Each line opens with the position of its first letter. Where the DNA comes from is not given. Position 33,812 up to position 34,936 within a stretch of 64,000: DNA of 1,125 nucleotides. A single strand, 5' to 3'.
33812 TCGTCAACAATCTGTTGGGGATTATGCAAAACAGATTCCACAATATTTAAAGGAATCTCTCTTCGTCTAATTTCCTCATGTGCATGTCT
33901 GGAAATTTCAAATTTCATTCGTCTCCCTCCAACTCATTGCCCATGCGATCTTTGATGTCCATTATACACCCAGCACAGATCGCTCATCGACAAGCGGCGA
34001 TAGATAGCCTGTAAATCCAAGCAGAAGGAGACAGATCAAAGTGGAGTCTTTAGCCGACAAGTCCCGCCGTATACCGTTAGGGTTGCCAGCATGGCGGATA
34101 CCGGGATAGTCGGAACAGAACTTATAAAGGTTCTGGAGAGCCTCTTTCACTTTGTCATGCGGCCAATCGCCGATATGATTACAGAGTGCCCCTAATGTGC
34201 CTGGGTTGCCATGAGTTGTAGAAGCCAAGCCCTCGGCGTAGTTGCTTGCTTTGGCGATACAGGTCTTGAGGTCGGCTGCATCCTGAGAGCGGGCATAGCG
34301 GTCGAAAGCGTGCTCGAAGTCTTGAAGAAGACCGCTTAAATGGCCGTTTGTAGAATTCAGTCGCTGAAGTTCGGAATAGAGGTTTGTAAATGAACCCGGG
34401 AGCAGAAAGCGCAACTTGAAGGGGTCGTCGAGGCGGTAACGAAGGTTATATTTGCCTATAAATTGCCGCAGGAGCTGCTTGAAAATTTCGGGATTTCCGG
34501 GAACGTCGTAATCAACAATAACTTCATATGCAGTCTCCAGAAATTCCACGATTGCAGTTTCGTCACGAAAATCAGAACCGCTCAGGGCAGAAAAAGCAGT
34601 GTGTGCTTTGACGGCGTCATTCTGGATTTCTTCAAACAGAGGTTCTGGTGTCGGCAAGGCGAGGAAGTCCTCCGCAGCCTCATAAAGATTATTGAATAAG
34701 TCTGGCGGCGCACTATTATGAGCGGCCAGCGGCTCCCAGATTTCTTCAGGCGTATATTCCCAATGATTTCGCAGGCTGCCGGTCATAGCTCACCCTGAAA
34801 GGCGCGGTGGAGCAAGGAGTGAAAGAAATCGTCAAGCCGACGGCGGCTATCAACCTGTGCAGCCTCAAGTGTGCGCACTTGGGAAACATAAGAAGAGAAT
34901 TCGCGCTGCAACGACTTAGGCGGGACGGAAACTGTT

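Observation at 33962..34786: Family-less 274-aa gene translationally coupled to hsdS: candidate fourth component of the type I R-M operon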

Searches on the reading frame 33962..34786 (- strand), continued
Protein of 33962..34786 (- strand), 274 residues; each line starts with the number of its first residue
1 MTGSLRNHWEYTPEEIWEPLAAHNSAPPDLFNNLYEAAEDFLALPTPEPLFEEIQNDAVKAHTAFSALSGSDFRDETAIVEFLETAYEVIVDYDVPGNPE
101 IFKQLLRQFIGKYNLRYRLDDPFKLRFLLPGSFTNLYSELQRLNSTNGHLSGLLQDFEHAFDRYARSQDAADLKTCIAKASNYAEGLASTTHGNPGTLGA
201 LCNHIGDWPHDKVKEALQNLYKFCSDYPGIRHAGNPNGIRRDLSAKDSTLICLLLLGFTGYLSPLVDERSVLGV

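Call 34: find_encoding_contigs(protein=P0222, flank=8000, max_places=3)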
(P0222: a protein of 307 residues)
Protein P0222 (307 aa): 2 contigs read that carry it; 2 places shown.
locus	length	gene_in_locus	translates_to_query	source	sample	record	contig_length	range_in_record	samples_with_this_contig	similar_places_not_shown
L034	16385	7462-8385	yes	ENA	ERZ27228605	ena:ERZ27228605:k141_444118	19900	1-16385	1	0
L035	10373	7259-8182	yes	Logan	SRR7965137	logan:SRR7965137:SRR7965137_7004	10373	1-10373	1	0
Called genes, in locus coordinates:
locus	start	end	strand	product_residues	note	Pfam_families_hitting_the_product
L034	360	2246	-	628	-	-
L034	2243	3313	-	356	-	-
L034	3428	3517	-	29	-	-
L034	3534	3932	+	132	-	-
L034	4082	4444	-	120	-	PF03457:HA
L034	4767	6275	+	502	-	PF12161:HsdM_N, PF07669:Eco57I, PF02384:N6_Mtase, PF01170:UPF0020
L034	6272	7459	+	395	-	PF01420:Methylase_S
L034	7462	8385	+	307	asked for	-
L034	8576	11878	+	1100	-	PF13643:DUF4145 (weak), PF04313:HSDR_N (faint), PF13588:HSDR_N_2 (weak), PF00270:DEAD, PF04851:ResIII, PF18766:SWI2_SNF2, PF00271:Helicase_C, PF08463:EcoEI_R_C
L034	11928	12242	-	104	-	-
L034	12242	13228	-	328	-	PF00656:Peptidase_C14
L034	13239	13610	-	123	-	PF08937:ThsB_TIR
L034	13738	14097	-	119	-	-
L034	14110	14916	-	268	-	PF00149:Metallophos, PF12850:Metallophos_2 (faint)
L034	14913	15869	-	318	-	-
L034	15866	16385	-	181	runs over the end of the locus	-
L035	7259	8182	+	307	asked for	-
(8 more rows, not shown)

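Call 38: fold_search(model_id=the predicted structure, library=pdb)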
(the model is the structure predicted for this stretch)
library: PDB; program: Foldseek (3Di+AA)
matches with E <= 10: 101; with E <= 0.001: 0
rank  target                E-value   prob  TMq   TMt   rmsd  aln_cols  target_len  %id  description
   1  1txu                  3.1e-01  0.21  0.21  0.23  16.6       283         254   12  Crystal Structure of the Vps9 Domain of Rabex-5 (released 2004-09-21)
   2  4mx2_A                1.4e+00  0.06  0.19  0.14  22.8       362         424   10  Crystal Structure of adenylosuccinate lyase from Leishmania donovani (released 2014-04-16)
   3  5ern_A                1.4e+00  0.04  0.14  0.13  20.2       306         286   11  Crystal structure of elongation domain of Phomopsis amygdali fusicoccadiene synthase (released 2016-01-20)
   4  6zbw_B                1.6e+00  0.06  0.18  0.16  18.1       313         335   12  Structure of the D125N mutant of the catalytic domain of the Bacillus circulans alpha-1,6 Mannanase in complex with an (released 2021-04-28)
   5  6zbx_A                1.6e+00  0.05  0.17  0.15  18.4       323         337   12  Structure of the catalytic domain of the Bacillus circulans alpha-1,6 Mannanase in complex with an alpha-1,6- alpha-ma (released 2021-04-28)
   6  5zkq_A                1.6e+00  0.04  0.13  0.13  23.9       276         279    9  Crystal structure of the human platelet-activating factor receptor in complex with ABT-491 (released 2018-06-20)
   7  6zbm                  1.8e+00  0.06  0.18  0.16  18.0       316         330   11  Structure of the D125N mutant of the catalytic domain of the Bacillus circulans alpha-1,6 Mannanase in complex with an a (released 2021-04-28)
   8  4g9q                  1.9e+00  0.04  0.14  0.16  19.4       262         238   13  Crystal structure of a 4-carboxymuconolactone decarboxylase (released 2012-08-15)
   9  3tz4                  2.0e+00  0.03  0.12  0.11  17.8       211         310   11  Crystal structure of branched-chain alpha-ketoacid dehydrogenase kinase/S-alpha-chloroisocaproate complex with ADP (released 2012-10-03)
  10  7dmu_A                2.1e+00  0.02  0.11  0.06  22.1       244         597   12  Structure of SARS-CoV-2 spike receptor-binding domain complexed with high affinity ACE2 mutant 3N39 (released 2020-12-23)
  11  4dwn_A                2.3e+00  0.44  0.21  0.47   4.0        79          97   14  Crystal Structure of Human BinCARD CARD (released 2013-02-06)
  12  8tor_A                2.3e+00  0.03  0.12  0.07  22.2       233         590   13  ACE2-peptide 2 complex (released 2024-02-07)
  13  4mx2_E                2.4e+00  0.04  0.19  0.14  23.2       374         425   10  Crystal Structure of adenylosuccinate lyase from Leishmania donovani (released 2014-04-16)
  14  9lki_D                2.6e+00  0.08  0.14  0.24  12.1        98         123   17  N-terminal domain (NTD) structure of aciniform spidroin 1(AcSp1) from Latrodectus hesperus (released 2025-10-01)
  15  9bpl_B                2.6e+00  0.04  0.18  0.13  21.6       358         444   11  Crystal structure of Adenylosuccinate Lyase from Leishmania major (released 2025-10-08)
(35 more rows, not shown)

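Call 44: search_protein_families(library=pfam, alignment_id=A2, max_evalue=1)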
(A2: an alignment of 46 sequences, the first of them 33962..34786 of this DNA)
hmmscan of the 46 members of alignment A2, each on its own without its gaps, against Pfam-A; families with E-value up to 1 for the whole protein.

A. member 1, window:33962-34786:- (274 aa): 1 family
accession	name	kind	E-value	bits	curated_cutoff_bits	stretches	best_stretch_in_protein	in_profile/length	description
PF07996.16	T4SS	-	0.019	15.8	24.7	1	102-188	34-125/197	Type IV secretion system proteins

B. families by the number of members that match (of 46 scanned): 29 families (the first 25 are shown)
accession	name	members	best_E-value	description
PF14357.11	DUF4404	2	0.0037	Domain of unknown function (DUF4404)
PF13949.11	ALIX_LYPXL_bnd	2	0.038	ALIX V-shaped domain binding to HIV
PF22734.1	NNH2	1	0.0059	NACHT N-terminal Helical domain 2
PF04086.19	SRP-alpha_N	1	0.014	Signal recognition particle, alpha subunit, N-terminal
PF07996.16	T4SS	1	0.019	Type IV secretion system proteins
PF21597.2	TetR_C_43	1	0.02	Transcriptional regulator SbtR-like, C-terminal domain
PF20311.3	DUF6607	1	0.03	Family of unknown function (DUF6607)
PF22223.1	ATR1_N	1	0.041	ATR1 N-terminal domain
PF17782.7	DprA_WH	1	0.05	DprA winged helix domain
PF03332.19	PMM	1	0.075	Eukaryotic phosphomannomutase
PF14132.11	DUF4299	1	0.079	Domain of unknown function (DUF4299)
PF21835.1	YIEGIA_cap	1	0.079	Capping complex subunit for YIEGIA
PF14966.11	DNA_repr_REX1B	1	0.089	DNA repair REX1-B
PF22882.2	GT-D-like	1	0.096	GT-D fold-like domain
PF22292.1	DUF6965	1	0.13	Domain of unknown function (DUF6965)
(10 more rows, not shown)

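Call 45: search_protein_families(library=padloc, alignment_id=A2, max_evalue=0.01)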
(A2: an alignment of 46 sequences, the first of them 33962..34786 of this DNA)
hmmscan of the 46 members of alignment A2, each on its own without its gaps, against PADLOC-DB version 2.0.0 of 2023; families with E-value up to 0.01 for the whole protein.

A. member 1, window:33962-34786:- (274 aa): 2 families
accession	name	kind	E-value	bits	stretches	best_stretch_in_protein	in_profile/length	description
PDLC04997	PDC-S32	-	7.3e-08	30.5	1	139-250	155-265/285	-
PDLC04996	PDC-S32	-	0.00015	19.5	1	155-237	165-249/280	-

B. families by the number of members that match (of 46 scanned): 5 families
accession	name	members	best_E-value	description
PDLC04997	PDC-S32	45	8.7e-14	-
PDLC04996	PDC-S32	43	7.6e-11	-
PDLC04952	PDC-S19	1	0.0038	-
PDLC04891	PDC-S06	1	0.0096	-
PDLC02843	DpdE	1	0.0097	DpdE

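Call 47: find_related_loci(query=A2, collection=metagenome_contigs, flank=7000)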
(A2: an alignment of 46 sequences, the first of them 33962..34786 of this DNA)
Query A2 (274 aa) in metagenome_contigs; peptide patterns used: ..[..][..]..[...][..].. (x = any residue, [..] = any of these).
434 stretches matched a pattern; 417 encode a relative of the query (tblastn E <= 1e-3); the best 80 are kept; 80 distinct loci.
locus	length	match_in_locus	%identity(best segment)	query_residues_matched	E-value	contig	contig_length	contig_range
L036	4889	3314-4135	93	1-274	8e-179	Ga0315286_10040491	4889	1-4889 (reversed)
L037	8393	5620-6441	91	1-274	2e-170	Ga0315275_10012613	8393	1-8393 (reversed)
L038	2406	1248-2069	83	1-274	3e-168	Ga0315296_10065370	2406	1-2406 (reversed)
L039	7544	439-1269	82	1-274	1e-156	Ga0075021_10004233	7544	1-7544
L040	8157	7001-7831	83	1-274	5e-156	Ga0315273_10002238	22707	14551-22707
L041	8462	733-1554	81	1-274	4e-154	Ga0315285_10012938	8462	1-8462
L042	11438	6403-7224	81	1-274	4e-154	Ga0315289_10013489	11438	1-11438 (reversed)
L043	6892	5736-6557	81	1-274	5e-154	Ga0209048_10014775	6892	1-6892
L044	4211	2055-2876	81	1-274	9e-158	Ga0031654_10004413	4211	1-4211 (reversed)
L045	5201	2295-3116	81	1-274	1e-155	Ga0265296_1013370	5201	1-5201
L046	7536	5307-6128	81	1-274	4e-153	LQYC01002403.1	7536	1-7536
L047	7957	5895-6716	80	1-274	2e-151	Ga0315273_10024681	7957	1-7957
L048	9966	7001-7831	81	1-274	4e-151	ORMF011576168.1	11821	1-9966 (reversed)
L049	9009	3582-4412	81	1-274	4e-151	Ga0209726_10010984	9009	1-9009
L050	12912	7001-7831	76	1-274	1e-141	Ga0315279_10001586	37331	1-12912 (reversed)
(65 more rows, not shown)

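Call 66: find_encoding_contigs(protein=P0242, flank=7000, max_places=2)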
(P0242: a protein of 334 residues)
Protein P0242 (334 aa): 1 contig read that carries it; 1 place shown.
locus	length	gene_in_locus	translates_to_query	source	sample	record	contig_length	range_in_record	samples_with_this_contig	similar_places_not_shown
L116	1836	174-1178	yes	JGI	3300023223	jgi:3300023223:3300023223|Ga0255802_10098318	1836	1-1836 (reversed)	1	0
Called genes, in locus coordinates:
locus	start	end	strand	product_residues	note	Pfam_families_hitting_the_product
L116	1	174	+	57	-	?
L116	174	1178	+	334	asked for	-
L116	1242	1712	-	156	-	-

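Call 67: find_encoding_contigs(protein=P0269, flank=7000, max_places=2)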
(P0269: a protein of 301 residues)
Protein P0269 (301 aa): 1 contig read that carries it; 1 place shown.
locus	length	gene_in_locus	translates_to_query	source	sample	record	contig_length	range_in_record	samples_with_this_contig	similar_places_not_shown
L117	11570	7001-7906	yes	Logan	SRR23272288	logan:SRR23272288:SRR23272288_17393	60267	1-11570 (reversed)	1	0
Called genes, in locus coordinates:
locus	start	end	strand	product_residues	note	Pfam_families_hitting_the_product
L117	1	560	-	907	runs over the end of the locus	PF25873:WHD_MalT, PF00196:GerE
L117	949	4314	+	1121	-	PF13643:DUF4145, PF04313:HSDR_N, PF00270:DEAD, PF04851:ResIII, PF18766:SWI2_SNF2, PF00271:Helicase_C (faint), PF08463:EcoEI_R_C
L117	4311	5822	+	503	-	PF12161:HsdM_N, PF02384:N6_Mtase, PF01170:UPF0020, PF07669:Eco57I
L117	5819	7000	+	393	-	PF01420:Methylase_S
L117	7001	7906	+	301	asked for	-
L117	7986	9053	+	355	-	PF13643:DUF4145, PF18899:DUF5655 (weak)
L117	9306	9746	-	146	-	-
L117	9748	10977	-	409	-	PF12167:Arm-DNA-bind_2, PF22022:Phage_int_M (weak), PF00589:Phage_integrase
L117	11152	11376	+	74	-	PF13443:HTH_26, PF01381:HTH_3 (weak)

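Call 68: find_encoding_contigs(protein=P0217, flank=7000, max_places=2)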
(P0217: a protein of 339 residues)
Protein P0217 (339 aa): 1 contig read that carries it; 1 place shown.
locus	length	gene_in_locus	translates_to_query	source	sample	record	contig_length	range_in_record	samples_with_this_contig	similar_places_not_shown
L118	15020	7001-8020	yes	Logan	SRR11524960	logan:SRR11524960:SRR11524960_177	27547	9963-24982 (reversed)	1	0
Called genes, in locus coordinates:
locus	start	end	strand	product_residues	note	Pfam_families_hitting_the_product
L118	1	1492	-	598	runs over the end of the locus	PF10088:DUF2326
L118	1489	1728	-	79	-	PF20293:MC6, PF20295:MC8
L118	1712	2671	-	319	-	PF20279:CTD12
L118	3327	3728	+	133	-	-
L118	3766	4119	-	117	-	PF11903:ParD_like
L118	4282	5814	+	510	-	PF12161:HsdM_N, PF02384:N6_Mtase, PF01170:UPF0020, PF07669:Eco57I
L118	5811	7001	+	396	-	PF01420:Methylase_S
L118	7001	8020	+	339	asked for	-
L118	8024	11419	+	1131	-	PF13643:DUF4145 (weak), PF04313:HSDR_N (weak), PF13588:HSDR_N_2 (weak), PF00270:DEAD, PF04851:ResIII, PF18766:SWI2_SNF2, PF00271:Helicase_C (faint), PF08463:EcoEI_R_C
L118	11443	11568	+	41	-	-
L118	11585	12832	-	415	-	PF13356:Arm-DNA-bind_3, PF00589:Phage_integrase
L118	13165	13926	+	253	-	PF00121:TIM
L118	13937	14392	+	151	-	PF02502:LacAB_rpiB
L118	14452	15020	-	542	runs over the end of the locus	PF00501:AMP-binding, PF13193:AMP-binding_C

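Call 69: find_encoding_contigs(protein=P0176, flank=7000, max_places=2)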
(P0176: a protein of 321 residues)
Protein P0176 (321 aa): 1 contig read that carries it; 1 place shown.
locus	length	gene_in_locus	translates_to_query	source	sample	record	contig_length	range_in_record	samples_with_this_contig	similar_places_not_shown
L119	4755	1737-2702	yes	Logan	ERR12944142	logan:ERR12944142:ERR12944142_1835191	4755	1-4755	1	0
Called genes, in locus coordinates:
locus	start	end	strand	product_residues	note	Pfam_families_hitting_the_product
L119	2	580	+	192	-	?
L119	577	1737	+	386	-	PF01420:Methylase_S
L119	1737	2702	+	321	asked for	-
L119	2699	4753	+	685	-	?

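Call 79: find_related_loci(query=A2, collection=viral_contigs, flank=6000)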
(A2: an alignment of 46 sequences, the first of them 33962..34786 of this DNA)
Query A2 (274 aa) in viral_contigs; peptide patterns used: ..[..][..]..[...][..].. (x = any residue, [..] = any of these).
2 stretches matched a pattern; 2 encode a relative of the query (tblastn E <= 1e-3); 2 distinct loci.
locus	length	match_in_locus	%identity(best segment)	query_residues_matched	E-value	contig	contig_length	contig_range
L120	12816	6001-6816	38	1-271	2e-52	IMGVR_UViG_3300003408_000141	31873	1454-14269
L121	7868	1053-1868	37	1-271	2e-52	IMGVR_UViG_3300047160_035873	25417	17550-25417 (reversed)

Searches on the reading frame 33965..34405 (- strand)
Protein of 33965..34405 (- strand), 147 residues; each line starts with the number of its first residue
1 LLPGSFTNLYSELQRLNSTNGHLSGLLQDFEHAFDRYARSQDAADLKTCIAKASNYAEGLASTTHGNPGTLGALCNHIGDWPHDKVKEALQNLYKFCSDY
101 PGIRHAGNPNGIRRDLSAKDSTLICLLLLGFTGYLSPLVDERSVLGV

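Call 59: predict_structure(alignment_id=A3)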
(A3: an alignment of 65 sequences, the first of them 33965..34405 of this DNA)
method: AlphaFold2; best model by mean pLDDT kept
length: 147 residues; sequences in the alignment: 65
mean_pLDDT: 95.0   pTM: 0.90
mean pLDDT of the five models: 95.0, 94.9, 94.5, 94.3, 93.4
residues with pLDDT >= 90: 137; 70-90: 7; 50-70: 3; < 50: 0
segments of 3 or more residues with pLDDT < 50: none
pLDDT, mean of each block of 10 residues (from residue 1): 84 95 98 97 97 98 93 95 98 98 95 95 97 94 91
secondary structure, 60 per line:
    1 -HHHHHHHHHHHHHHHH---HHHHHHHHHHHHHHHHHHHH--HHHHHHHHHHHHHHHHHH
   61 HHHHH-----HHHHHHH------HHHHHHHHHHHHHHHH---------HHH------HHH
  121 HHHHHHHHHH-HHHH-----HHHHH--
elements in order: H2-17 H21-40 H43-65 H71-77 H84-99 H118-130 H132-135 H141-145
